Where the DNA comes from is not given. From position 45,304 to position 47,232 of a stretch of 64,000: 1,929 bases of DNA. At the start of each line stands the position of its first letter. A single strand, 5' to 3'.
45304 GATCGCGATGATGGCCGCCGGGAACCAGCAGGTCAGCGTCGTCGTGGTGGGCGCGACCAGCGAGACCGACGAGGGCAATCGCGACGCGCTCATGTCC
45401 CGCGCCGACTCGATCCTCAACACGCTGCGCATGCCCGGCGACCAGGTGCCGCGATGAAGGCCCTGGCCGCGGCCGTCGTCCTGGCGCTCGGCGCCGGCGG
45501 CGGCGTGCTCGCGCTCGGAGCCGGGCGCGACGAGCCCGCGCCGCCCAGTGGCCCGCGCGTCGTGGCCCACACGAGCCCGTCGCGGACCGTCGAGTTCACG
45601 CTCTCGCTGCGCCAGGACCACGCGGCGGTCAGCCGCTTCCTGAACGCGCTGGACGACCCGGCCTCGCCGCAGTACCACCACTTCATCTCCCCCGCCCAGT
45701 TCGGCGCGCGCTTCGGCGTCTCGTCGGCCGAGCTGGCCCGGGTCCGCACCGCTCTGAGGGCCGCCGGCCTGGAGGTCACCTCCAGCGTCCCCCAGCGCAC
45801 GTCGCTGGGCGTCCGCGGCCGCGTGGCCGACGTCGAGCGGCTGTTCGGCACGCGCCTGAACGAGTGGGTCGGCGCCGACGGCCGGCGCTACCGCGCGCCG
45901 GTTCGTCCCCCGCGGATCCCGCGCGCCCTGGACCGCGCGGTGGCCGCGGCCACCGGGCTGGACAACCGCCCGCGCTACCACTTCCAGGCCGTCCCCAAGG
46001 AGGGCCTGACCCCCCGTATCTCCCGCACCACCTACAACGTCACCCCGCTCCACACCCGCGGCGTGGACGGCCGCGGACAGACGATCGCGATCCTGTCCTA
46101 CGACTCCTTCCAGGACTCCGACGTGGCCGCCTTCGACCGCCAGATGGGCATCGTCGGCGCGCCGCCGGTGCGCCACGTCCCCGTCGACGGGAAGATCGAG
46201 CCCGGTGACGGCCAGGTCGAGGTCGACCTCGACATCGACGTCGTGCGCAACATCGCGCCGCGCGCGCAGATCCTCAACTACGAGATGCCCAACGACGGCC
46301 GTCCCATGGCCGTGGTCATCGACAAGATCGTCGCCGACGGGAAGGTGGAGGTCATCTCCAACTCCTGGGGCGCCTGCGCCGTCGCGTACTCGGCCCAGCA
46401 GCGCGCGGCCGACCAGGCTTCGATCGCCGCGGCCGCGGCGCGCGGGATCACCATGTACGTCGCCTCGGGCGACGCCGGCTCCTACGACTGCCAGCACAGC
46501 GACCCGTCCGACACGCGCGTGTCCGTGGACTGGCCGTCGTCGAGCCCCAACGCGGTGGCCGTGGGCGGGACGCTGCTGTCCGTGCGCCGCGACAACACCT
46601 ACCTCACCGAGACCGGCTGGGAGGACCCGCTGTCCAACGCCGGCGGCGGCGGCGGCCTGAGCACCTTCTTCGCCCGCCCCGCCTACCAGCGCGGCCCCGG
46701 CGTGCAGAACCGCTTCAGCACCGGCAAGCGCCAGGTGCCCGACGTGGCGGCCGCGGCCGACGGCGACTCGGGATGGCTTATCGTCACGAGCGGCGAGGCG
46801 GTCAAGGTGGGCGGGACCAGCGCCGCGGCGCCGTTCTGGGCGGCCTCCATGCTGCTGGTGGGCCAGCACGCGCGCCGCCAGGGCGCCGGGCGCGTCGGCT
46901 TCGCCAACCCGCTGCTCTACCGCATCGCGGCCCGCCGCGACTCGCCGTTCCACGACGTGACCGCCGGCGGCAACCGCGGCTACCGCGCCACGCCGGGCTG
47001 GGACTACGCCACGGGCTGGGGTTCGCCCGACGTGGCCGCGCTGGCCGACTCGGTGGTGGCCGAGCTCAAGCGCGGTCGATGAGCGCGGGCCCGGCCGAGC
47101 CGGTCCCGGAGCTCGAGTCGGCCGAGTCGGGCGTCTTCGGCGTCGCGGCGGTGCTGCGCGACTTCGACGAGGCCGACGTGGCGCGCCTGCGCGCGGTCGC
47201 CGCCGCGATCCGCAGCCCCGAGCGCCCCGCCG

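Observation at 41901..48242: Six-gene coupled cluster mixing active and apparently dead envelope proteases with a cytosolic NTase-fold protein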

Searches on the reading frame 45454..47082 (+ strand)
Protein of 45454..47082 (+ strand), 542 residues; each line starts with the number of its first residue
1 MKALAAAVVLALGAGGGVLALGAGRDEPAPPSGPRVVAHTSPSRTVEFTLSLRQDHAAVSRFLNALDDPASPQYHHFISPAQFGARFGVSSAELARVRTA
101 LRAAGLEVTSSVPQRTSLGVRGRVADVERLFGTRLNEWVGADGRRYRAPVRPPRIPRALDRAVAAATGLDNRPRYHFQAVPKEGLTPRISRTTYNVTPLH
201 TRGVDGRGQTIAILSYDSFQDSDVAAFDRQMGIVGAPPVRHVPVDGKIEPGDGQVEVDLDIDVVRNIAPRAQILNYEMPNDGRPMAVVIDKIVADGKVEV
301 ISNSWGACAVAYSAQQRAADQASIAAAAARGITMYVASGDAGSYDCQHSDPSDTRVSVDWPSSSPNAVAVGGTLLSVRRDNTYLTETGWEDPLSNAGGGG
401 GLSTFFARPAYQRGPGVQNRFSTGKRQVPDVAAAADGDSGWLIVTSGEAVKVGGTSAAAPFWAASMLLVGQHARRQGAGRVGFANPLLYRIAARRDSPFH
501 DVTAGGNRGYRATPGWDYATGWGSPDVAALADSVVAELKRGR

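Call 4: search_protein_families(library=pfam, proteins=[window:45454-47082:+], max_evalue=1)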
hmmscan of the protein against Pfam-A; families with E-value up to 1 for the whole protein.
window:45454-47082:+ (542 aa): 2 families
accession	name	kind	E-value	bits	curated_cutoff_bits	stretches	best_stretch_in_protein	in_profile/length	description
PF09286.16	Pro-kuma_activ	-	5.1e-22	79.1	23.5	1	37-171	6-142/143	Pro-kumamolisin, activation domain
PF00082.27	Peptidase_S8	-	2.9e-11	43.6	21.8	1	264-471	74-255/288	Subtilase family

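Call 5: search_protein_families(library=ncbifam, proteins=[window:45454-47082:+], max_evalue=1)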
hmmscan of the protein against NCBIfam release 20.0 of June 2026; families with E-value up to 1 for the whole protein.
window:45454-47082:+ (542 aa): 0 families

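Call 7: search_protein_families(library=padloc, proteins=[window:45454-47082:+], max_evalue=0.1)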
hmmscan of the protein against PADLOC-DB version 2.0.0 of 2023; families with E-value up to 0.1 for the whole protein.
window:45454-47082:+ (542 aa): 0 families
